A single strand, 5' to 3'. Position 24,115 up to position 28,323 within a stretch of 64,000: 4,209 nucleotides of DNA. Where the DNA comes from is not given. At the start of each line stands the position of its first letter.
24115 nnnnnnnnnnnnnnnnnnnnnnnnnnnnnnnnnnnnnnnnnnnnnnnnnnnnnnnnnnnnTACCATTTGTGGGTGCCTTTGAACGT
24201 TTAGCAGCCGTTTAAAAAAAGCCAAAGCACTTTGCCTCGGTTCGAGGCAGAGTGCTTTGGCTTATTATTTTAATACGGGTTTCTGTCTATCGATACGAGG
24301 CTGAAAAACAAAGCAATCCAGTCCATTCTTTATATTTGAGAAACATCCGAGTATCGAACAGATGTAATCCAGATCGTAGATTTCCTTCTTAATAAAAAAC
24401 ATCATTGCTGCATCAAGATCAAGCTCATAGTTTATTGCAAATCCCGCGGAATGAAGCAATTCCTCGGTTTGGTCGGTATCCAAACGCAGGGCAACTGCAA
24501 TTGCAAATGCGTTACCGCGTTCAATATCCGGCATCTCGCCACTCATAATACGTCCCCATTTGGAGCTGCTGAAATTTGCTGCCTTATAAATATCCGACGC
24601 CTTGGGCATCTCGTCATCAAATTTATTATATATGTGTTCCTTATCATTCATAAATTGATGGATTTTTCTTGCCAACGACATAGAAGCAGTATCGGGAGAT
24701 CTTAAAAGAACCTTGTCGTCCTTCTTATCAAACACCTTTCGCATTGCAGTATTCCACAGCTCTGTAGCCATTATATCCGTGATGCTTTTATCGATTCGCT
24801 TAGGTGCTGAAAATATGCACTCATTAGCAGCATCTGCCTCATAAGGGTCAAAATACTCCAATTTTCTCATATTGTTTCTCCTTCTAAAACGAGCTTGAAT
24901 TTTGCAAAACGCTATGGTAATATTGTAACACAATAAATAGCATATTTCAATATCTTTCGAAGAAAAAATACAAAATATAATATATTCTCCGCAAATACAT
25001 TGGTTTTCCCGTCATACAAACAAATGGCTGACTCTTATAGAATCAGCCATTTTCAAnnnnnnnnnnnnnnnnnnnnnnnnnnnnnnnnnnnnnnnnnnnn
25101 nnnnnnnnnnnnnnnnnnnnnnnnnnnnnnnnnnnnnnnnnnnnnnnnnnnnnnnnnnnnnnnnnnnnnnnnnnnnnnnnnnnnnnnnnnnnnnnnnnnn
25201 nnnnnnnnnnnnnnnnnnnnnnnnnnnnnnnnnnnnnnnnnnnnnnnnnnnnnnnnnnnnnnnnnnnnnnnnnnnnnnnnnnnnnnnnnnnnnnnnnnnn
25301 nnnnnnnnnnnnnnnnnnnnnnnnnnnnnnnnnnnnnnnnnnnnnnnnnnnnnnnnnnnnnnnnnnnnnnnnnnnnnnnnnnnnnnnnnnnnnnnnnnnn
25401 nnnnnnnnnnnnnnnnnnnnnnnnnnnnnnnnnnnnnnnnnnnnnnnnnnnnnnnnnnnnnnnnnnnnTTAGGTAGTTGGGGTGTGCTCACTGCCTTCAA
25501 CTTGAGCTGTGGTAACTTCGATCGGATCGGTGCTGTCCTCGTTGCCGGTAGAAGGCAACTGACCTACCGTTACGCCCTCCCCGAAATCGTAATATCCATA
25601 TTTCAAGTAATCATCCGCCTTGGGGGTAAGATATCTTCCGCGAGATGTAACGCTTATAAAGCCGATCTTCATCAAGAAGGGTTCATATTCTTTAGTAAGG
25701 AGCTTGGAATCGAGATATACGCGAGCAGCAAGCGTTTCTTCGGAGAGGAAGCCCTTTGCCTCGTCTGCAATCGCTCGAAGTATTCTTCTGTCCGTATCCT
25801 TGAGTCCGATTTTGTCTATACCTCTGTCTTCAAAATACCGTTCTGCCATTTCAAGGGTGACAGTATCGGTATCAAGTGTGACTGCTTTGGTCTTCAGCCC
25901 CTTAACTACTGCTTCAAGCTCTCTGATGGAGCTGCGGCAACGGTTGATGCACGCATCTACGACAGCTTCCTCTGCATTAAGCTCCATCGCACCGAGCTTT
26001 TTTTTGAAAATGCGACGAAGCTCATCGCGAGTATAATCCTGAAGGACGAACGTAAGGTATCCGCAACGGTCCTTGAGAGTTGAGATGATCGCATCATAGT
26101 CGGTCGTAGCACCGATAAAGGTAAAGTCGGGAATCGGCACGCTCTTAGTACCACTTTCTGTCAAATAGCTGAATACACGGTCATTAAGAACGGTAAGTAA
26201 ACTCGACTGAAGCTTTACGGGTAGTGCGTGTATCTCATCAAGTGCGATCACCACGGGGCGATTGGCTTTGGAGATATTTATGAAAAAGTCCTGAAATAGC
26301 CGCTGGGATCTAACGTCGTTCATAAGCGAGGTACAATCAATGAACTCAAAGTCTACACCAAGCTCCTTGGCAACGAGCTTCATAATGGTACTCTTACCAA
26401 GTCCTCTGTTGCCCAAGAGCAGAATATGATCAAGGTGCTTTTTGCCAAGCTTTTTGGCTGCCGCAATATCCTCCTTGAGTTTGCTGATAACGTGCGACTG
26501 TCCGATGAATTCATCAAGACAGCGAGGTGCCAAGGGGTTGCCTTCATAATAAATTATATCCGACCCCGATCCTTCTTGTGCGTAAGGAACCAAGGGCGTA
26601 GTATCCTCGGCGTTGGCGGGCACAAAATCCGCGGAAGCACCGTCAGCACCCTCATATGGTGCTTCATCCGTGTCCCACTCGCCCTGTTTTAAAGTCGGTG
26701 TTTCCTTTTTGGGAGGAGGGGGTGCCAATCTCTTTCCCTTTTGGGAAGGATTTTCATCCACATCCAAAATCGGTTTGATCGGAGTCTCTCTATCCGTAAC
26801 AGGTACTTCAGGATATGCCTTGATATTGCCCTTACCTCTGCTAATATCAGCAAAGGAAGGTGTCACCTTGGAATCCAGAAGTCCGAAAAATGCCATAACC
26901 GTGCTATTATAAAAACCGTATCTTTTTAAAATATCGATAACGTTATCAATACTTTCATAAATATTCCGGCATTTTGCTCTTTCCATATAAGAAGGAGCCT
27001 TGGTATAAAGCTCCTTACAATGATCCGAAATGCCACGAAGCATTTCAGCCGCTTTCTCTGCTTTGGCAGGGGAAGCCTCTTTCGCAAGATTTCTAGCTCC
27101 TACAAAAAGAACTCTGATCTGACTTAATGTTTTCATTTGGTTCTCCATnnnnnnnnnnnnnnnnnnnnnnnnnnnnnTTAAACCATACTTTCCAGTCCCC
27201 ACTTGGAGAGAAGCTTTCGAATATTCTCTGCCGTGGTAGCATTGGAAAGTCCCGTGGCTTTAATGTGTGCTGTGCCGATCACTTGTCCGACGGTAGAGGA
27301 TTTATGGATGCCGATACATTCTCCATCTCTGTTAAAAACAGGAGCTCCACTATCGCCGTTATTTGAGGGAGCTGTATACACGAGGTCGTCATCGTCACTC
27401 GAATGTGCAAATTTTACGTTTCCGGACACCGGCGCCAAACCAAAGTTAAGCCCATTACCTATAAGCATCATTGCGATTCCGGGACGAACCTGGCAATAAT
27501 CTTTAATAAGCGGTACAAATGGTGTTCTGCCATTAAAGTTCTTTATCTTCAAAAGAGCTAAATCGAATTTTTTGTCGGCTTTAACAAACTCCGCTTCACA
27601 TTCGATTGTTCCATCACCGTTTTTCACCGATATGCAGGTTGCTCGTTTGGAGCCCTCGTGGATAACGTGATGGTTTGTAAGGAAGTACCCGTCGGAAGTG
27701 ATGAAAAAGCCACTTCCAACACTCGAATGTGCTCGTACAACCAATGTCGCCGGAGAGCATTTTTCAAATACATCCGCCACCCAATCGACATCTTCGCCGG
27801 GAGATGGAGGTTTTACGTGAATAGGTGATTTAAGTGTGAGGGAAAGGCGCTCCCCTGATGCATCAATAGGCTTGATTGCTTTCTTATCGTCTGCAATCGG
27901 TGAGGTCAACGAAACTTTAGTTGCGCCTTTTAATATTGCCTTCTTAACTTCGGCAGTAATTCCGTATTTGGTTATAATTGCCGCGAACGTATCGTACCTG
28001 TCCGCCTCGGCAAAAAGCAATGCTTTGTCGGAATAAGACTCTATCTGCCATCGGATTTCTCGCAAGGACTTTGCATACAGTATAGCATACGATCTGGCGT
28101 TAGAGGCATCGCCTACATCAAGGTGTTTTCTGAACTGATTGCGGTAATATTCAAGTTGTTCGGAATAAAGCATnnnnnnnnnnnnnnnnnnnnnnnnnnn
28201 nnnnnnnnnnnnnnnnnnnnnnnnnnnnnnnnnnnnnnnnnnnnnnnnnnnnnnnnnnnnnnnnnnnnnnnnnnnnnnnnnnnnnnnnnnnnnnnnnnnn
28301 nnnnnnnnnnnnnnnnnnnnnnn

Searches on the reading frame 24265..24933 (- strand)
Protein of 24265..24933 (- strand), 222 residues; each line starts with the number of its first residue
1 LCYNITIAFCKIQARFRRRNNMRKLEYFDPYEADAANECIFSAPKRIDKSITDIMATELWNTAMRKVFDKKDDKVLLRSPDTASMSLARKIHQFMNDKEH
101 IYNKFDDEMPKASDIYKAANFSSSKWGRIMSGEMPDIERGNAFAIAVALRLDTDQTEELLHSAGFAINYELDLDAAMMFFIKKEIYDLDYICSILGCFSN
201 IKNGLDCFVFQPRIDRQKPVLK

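Call 4: search_protein_families(library=pfam, proteins=[window:24265-24933:-], max_evalue=0.1)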
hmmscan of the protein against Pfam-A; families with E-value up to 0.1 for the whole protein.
window:24265-24933:- (222 aa): 1 family
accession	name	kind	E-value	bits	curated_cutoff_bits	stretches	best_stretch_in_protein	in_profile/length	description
PF18361.6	ssDBP_DBD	-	0.093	13.3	25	0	92-160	54-121/136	Single stranded DNA-binding protein ss DNA binding domain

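Call 8: search_protein_families(library=ncbifam, proteins=[window:24265-24933:-], max_evalue=0.01)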
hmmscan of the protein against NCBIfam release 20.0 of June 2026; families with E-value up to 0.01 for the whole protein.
window:24265-24933:- (222 aa): 0 families

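Call 9: search_protein_families(library=padloc, proteins=[window:24265-24933:-], max_evalue=0.01)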
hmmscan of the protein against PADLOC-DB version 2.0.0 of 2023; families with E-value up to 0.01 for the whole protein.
window:24265-24933:- (222 aa): 0 families

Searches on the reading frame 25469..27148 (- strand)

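Call 4: search_protein_families(library=pfam, proteins=[window:25469-27148:-], max_evalue=0.1)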
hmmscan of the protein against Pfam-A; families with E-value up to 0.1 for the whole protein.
window:25469-27148:- (559 aa): 18 families
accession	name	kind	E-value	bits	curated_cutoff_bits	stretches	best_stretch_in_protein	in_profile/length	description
PF05496.18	RuvB_N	-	1.7e-22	80.3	27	1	206-364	1-155/159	Holliday junction DNA helicase RuvB P-loop domain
PF00004.35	AAA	-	3.6e-16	60.2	21.2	1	242-363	1-124/131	ATPase family associated with various cellular activities (AAA)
PF05491.19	RuvB_C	-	3.5e-14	53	24.7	1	447-516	2-72/72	RuvB C-terminal winged helix domain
PF07728.20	AAA_5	-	3.6e-08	34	22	1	241-352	1-125/139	AAA domain (dynein-related subfamily)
PF00158.32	Sigma54_activat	-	9.7e-08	32.3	20.2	1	300-349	96-142/168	Sigma-54 interaction domain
PF13173.12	AAA_14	-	6.1e-07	29.9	27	1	242-332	5-98/129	AAA domain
PF07726.17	AAA_3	-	8.4e-07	29.4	27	1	241-329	1-94/131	ATPase family associated with various cellular activities (AAA)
PF13191.12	AAA_16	-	3.7e-05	24.7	32.6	1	214-264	2-49/167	AAA ATPase domain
PF13401.12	AAA_22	-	4.6e-05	24.2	27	1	241-280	7-46/130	AAA domain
PF14532.12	Sigma54_activ_2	-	8.9e-05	23.2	25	1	215-322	1-94/138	Sigma-54 interaction domain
PF20030.5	bpMoxR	-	0.00029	20.4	27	1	233-362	25-160/205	MoxR domain in the MoxR-vWA-beta-propeller ternary systems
PF05673.19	DUF815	-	0.0034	17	23.8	1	211-263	27-77/249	Protein of unknown function (DUF815)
PF03215.21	Rad17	-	0.0069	16.8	23.8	1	208-276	15-83/186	Rad17 P-loop domain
PF25199.1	nSTAND_NTPase5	-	0.0069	16.6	34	1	212-307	16-106/145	Novel STAND NTPase 5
PF24389.1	ORC-CDC6-like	-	0.015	14.5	27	0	241-258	34-51/571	ORC-CDC6-like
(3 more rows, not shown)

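Call 8: search_protein_families(library=ncbifam, proteins=[window:25469-27148:-], max_evalue=0.01)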
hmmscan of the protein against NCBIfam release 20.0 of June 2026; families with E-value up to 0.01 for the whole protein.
window:25469-27148:- (559 aa): 47 families (the best 25 are shown)
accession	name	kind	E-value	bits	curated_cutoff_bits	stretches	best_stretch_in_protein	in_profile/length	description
NF000868.0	PRK00080.1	equivalog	8.7e-52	176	282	1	205-517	18-326/330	Holliday junction branch migration DNA helicase RuvB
TIGR00635.1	ruvB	equivalog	1.1e-47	162.6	299.05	1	210-516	2-304/305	Holliday junction branch migration DNA helicase RuvB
NF011522.0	PRK14961.1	equivalog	8.2e-12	44.7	562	1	208-430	12-232/363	DNA polymerase III subunits gamma and tau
TIGR02397.1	dnaX_nterm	equivalog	4.9e-10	39.2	250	1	208-263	10-60/355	DNA polymerase III subunit gamma/tau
NF011514.0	PRK14953.1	equivalog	1.7e-09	37.2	536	1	338-435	146-237/488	DNA polymerase III subunits gamma and tau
NF009882.0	PRK13341.1-3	equivalog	9.8e-09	33.8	1197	1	206-444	24-251/734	AAA family ATPase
TIGR00764.1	lon_rel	equivalog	3.1e-07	29.4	516.6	1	208-273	14-70/608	ATP-dependent protease LonB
NF011512.0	PRK14950.1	equivalog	2.7e-06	26.8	593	1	208-262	12-61/585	DNA polymerase III subunits gamma and tau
NF009067.0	PRK12402.1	equivalog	2.7e-06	26.6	317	0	207-263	10-60/340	replication factor C small subunit 2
NF009880.0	PRK13341.1-1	equivalog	3.4e-06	25.7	891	1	206-432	12-221/599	AAA family ATPase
TIGR02903.1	spore_lon_C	equivalog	6.4e-06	25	678.8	0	206-262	148-198/615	Lon family ATP-dependent protease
NF011519.0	PRK14958.1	equivalog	6.7e-06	25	912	1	207-410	11-216/509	DNA polymerase III subunits gamma and tau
TIGR01243.1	CDC48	subfamily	1.1e-05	23.9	802.65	1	231-390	479-640/733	CDC48 family AAA ATPase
NF005942.0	PRK07994.1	equivalog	1.9e-05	23.8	613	1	208-263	12-62/655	DNA polymerase III subunit gamma/tau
TIGR02902.1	spore_lonB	equivalog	3.3e-05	22.7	723.3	1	311-411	204-301/531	ATP-dependent protease LonB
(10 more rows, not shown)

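Call 9: search_protein_families(library=padloc, proteins=[window:25469-27148:-], max_evalue=0.01)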
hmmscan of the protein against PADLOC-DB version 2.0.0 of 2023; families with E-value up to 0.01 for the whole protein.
window:25469-27148:- (559 aa): 4 families
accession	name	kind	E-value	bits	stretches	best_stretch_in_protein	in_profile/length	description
PDLC01994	RtcR_PspF1--CARF_AAA_HTH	-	2.5e-06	24.8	1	241-349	183-299/468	-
PDLC02196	IetA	-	0.0011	16.4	0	232-276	115-159/374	-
PDLC01995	RtcR_PspF2--CARF_AAA_HTH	-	0.0033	14.6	0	301-348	265-309/481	-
PDLC04140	mad8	-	0.0061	14.1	0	240-391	28-101/314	mads_8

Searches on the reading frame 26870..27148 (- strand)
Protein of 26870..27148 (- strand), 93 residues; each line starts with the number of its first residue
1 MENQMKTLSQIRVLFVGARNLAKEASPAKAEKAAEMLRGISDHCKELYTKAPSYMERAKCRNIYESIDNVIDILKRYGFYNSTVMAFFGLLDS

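Call 32: search_protein_families(library=pfam, proteins=[window:26870-27148:-], max_evalue=10)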
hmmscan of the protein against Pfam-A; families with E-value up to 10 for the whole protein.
seq(93 aa): 3 families
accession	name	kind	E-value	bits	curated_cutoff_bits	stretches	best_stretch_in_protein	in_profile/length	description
PF03750.18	Csm2_III-A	-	0.079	14.2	24.8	1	5-77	23-91/115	Csm2 Type III-A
PF03999.17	MAP65_ASE1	-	0.09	11.9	26.9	1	31-73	19-60/477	Microtubule associated protein (MAP65/ASE1 family)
PF20331.3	DUF6626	-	0.11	13.4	27.3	1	32-83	9-60/96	Family of unknown function (DUF6626)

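Call 63: search_solved_structures(query=A8, max_evalue=10, show_alignments=3)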
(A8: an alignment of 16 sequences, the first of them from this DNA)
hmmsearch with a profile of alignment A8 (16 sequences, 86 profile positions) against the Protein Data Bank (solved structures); distinct sequences matched with E-value up to 10: 53.
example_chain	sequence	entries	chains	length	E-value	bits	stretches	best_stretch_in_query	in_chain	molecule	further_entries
8fbo_A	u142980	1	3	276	1.4e-07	35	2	4-47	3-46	KWOCA_102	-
5cwk_A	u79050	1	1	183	0.00077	23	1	8-42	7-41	Designed helical repeat protein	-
9k7u_A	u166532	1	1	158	0.0044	20.6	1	6-53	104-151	Heter-Zn2-HEHE-22A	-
9r2b_B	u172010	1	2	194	0.006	20.1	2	59-85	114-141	de novo-designed alpha-helical barrel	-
5cwh_A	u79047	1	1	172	0.018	18.6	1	18-67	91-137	Designed helical repeat protein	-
5h7c_A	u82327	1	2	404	0.045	17.4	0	18-70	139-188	Immunoglobulin G-binding protein A, DHR14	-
5cwc_A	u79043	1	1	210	0.053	17.1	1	11-81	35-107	Designed helical repeat protein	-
7lep_E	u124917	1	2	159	0.084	16.5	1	8-45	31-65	Protein cornichon homolog 2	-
7ldd_E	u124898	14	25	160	0.084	16.5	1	8-45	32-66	Protein cornichon homolog 2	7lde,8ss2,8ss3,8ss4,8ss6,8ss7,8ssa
7oca_G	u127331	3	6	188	0.11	16.1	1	8-45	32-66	Protein cornichon homolog 2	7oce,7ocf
6z1p_BI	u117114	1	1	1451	0.11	16.1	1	10-57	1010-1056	Enoyl-CoA hydratase/isomerase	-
8upa_A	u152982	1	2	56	0.12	16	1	8-41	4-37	De novo designed IL-6 mimetic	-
5h78_A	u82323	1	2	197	0.12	16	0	18-71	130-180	cAMP-dependent protein kinase type II-alpha regulatory subunit,DHR14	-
6wz1_A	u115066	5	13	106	0.14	15.7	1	15-46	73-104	Soluble cytochrome b562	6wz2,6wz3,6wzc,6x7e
7mwr_A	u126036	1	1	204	0.19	15.4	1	8-42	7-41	LHD101A54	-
2w2u_A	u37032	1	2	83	1.3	12.6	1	1-71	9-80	HYPOTHETICAL P60 KATANIN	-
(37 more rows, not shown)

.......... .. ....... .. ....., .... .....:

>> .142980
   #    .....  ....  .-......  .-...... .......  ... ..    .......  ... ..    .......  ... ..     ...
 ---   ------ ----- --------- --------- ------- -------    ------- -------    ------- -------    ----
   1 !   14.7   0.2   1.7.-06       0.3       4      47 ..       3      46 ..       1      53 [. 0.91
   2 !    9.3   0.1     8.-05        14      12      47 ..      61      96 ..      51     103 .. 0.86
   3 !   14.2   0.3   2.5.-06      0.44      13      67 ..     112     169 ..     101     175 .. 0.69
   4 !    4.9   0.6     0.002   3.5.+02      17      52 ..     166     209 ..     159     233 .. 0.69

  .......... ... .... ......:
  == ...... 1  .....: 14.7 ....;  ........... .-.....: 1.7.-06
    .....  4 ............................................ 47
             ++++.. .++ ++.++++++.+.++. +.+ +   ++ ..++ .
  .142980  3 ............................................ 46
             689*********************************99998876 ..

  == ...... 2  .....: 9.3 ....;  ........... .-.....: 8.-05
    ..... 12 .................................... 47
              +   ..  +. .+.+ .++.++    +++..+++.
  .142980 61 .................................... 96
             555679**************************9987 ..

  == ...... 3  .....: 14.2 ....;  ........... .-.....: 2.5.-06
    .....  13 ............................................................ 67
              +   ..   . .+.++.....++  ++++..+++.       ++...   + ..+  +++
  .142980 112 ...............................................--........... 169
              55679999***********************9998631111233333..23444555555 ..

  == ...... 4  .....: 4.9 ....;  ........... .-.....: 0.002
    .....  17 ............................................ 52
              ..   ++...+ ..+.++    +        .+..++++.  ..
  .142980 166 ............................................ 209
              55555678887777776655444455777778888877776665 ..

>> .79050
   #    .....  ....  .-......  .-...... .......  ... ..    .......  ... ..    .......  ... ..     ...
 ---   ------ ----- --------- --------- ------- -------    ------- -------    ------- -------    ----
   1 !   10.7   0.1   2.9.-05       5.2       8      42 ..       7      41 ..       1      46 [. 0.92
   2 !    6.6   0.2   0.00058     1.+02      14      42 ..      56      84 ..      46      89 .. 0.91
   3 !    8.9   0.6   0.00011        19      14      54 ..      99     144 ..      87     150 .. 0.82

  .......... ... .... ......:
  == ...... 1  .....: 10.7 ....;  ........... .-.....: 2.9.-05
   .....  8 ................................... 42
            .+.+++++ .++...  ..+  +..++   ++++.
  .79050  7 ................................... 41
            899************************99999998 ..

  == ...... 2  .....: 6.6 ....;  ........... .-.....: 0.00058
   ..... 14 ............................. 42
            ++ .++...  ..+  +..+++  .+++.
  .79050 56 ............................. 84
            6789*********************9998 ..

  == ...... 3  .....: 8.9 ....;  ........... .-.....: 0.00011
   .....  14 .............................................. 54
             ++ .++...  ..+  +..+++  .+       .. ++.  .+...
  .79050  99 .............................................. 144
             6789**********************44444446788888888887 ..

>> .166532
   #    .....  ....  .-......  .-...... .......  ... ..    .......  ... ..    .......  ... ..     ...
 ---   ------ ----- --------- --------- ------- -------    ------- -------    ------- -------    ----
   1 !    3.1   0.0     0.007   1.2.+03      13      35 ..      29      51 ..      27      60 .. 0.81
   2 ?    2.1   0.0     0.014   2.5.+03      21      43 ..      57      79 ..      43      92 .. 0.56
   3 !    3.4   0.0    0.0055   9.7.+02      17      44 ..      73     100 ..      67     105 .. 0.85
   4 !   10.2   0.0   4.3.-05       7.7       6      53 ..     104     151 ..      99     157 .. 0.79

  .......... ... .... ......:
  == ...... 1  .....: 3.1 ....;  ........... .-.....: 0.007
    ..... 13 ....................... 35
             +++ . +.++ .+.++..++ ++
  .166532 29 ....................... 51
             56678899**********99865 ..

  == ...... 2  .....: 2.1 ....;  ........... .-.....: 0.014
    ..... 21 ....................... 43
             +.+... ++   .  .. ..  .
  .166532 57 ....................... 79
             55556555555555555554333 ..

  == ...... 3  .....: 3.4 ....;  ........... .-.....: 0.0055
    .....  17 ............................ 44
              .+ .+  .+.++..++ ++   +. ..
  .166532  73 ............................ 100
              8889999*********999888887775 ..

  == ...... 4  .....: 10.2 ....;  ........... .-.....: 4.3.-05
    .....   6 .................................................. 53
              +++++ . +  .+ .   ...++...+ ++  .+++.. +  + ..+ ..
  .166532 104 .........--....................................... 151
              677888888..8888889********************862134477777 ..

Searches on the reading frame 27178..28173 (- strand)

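Call 4: search_protein_families(library=pfam, proteins=[window:27178-28173:-], max_evalue=0.1)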
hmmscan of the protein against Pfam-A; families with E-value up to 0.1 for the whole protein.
window:27178-28173:- (331 aa): 5 families
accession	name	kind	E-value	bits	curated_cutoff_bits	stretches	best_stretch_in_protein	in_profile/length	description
PF13365.12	Trypsin_2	-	1e-19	72.1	27.6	1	153-289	1-144/144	Trypsin-like peptidase domain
PF00089.32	Trypsin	-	8.6e-09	36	20.6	1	148-293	20-198/220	Trypsin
PF05579.19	Peptidase_S32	-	2.7e-06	27.3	24.7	1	147-301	108-237/297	Equine arteritis virus serine endopeptidase S32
PF10459.15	Peptidase_S46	-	0.00015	21.1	22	0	265-293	625-653/698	Peptidase S46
PF04083.22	Abhydro_lipase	-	0.073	13.1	27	0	158-175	18-35/63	Partial alpha/beta-hydrolase lipase region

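Call 8: search_protein_families(library=ncbifam, proteins=[window:27178-28173:-], max_evalue=0.01)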
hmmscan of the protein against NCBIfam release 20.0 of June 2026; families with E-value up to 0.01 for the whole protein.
window:27178-28173:- (331 aa): 13 families
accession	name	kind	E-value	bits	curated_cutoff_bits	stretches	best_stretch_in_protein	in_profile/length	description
TIGR02037.1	degP_htrA_DO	subfamily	1.4e-20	73.7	416.2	1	147-290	56-198/434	Do family serine endopeptidase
NF047968.1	SerProtHtrA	equivalog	9.6e-16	58.1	470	1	147-291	83-231/357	serine protease HtrA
TIGR02038.1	protease_degS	equivalog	3.4e-14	52.8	422.95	1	151-314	78-235/351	outer membrane-stress sensor serine endopeptidase DegS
NF008147.1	PRK10898.1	equivalog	5.6e-14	52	408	1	147-293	74-218/352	outer membrane-stress sensor serine endopeptidase DegS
NF040960.1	MamE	equivalog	4.7e-13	48.6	800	1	146-290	117-264/659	magnetosome formation protease MamE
NF041521.1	HhoA_HhoB_HtrA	equivalog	1.2e-12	47.8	450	1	147-291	53-198/335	HhoA/HhoB/HtrA family serine endopeptidase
NF007526.1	PRK10139.1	equivalog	8.9e-12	44.4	756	1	145-292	85-232/456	serine endoprotease DegQ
NF008189.1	PRK10942.1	equivalog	1e-09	37.4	720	1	149-291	111-253/477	serine endoprotease DegP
NF050055.1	SerProtHtrAMycob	equivalog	1.4e-09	37.4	800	1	146-297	222-381/502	serine protease HtrA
NF040961.1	MamO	equivalog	7.4e-09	34.5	800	1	148-289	95-239/648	magnetosome protein MamO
NF033740.0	MarP_fam_protase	equivalog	5.6e-06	25.6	250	1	150-213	210-267/390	MarP family serine protease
NF041810.1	Avs1b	equivalog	2.3e-05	21.8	1500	1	140-218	7-86/1931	AVAST type 1 anti-phage system protease Avs1b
NF053637.1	SerProtHtrAspr2045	equivalog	0.00058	18.9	650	0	269-310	230-269/394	serine protease HtrA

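Call 9: search_protein_families(library=padloc, proteins=[window:27178-28173:-], max_evalue=0.01)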
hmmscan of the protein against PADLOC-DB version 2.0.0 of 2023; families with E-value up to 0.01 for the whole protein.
window:27178-28173:- (331 aa): 5 families
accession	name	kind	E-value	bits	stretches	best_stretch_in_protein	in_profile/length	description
PDLC02960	RT-Protease_XI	-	8.3e-11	39.5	1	141-297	336-488/506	single gene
PDLC02959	RT-Protease_XI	-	4.3e-10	37.1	1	145-293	342-489/510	single gene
PDLC03855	LmuA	-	1.2e-09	36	1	145-224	13-94/425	-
PDLC02159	Avs1b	-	3e-05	19.5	1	141-214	8-82/1924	-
PDLC04593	PDC-M35A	-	0.00015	19.6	1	149-185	19-54/216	-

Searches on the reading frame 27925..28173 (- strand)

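Call 32: search_protein_families(library=pfam, proteins=[window:27925-28173:-], max_evalue=10)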
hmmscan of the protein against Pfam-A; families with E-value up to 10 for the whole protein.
seq(83 aa): 1 family
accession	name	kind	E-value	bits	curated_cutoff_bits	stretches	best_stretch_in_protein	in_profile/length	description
PF16918.11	PknG_TPR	-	0.087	12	27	1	5-56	92-142/340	Protein kinase G tetratricopeptide repeat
